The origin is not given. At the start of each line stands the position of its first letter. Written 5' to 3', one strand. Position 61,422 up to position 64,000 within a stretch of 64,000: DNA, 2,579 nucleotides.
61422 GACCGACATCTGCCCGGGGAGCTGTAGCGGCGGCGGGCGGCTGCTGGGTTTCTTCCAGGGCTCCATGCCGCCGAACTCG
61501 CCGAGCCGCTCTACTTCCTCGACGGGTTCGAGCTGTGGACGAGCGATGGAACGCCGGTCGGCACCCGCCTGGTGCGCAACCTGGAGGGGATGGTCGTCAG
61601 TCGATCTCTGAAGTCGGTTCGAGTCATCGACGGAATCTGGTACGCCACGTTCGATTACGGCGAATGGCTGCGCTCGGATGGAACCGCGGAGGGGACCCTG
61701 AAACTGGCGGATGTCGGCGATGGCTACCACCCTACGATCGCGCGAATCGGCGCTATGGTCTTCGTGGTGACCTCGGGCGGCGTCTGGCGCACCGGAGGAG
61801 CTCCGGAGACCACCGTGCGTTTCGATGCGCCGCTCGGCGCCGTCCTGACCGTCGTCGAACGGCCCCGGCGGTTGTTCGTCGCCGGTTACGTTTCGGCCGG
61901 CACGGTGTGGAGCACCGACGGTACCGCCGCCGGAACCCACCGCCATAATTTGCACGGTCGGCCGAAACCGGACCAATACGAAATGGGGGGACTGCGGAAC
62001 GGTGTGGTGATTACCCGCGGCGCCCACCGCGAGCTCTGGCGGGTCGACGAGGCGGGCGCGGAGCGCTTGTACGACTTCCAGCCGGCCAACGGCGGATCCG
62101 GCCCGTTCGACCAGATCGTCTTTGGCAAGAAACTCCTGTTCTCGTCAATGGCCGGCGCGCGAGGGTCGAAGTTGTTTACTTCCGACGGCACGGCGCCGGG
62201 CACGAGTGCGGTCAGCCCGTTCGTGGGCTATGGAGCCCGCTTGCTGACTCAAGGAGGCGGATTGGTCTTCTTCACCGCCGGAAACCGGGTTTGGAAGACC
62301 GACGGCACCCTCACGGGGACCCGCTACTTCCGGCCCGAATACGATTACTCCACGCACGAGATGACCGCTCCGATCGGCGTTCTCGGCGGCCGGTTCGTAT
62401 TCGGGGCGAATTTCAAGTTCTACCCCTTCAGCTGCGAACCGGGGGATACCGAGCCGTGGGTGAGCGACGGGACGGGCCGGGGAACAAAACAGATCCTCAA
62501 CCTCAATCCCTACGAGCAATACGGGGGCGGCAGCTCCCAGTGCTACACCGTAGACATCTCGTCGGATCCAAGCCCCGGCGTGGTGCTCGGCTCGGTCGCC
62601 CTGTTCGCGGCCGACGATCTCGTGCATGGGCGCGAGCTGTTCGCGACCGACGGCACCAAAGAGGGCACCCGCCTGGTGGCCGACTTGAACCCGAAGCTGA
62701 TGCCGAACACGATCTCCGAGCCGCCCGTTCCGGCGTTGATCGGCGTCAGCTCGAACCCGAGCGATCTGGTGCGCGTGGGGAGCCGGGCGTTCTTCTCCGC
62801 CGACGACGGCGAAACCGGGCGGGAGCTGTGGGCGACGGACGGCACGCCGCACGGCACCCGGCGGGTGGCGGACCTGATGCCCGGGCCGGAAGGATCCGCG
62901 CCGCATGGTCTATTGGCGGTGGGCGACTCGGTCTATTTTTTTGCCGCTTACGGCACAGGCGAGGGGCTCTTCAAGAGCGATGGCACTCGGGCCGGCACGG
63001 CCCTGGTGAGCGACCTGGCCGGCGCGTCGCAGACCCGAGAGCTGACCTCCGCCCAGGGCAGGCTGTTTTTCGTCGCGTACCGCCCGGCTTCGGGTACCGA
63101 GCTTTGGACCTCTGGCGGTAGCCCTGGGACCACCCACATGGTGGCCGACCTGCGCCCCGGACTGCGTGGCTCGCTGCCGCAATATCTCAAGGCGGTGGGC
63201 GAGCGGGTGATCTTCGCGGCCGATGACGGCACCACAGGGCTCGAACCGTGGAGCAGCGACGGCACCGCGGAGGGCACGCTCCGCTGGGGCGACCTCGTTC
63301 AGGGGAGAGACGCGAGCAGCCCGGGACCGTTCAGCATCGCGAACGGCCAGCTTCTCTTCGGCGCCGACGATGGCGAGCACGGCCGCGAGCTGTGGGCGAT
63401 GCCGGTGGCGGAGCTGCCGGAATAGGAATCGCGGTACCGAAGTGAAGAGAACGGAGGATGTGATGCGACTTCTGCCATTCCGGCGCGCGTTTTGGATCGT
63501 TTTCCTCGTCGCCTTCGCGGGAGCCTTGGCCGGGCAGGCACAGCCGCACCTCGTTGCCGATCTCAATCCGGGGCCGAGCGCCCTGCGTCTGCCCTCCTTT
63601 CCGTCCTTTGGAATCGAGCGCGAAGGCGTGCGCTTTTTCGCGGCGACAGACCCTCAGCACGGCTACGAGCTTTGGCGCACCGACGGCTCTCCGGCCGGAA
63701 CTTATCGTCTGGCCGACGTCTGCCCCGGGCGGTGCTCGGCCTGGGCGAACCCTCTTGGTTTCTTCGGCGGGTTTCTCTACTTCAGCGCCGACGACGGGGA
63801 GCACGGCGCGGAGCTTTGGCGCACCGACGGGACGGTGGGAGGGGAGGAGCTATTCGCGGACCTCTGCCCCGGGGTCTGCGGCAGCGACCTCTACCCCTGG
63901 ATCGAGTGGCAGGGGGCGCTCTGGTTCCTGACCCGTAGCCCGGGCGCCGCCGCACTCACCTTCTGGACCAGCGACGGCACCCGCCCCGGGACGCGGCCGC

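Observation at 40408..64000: Ten tandem, co-directional paralogs of a ~900-aa secreted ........-repeat protein, a family with no assigned function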

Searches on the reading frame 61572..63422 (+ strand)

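Call 5: search_protein_families(library=ncbifam, proteins=[window:61572-63422:+], max_evalue=0.01)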
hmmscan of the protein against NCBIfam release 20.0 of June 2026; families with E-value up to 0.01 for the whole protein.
window:61572-63422:+ (617 aa): 1 family
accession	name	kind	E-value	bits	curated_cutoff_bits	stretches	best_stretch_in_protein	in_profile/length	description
TIGR04534.2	ELWxxDGT_rpt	domain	3.7e-96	315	65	8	405-450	2-47/47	ELWxxDGT repeat protein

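Call 6: search_protein_families(library=pfam, proteins=[window:61572-63422:+], max_evalue=0.01)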
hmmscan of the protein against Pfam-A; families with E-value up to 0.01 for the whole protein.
window:61572-63422:+ (617 aa): 0 families

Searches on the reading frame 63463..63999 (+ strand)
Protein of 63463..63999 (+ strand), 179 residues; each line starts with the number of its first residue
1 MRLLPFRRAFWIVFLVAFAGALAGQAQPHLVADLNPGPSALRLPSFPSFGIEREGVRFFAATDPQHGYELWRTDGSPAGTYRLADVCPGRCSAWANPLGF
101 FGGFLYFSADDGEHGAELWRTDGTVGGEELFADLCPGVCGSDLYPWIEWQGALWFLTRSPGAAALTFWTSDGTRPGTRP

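Call 5: search_protein_families(library=ncbifam, proteins=[window:63463-63999:+], max_evalue=0.01)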
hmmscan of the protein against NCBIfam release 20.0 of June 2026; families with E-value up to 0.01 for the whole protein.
window:63463-63999:+ (179 aa): 1 family
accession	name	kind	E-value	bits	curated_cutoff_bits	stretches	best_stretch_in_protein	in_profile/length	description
TIGR04534.2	ELWxxDGT_rpt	domain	3.3e-37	126.3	65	2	103-143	1-41/47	ELWxxDGT repeat protein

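Call 6: search_protein_families(library=pfam, proteins=[window:63463-63999:+], max_evalue=0.01)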
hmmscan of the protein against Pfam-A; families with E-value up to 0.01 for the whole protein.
window:63463-63999:+ (179 aa): 0 families
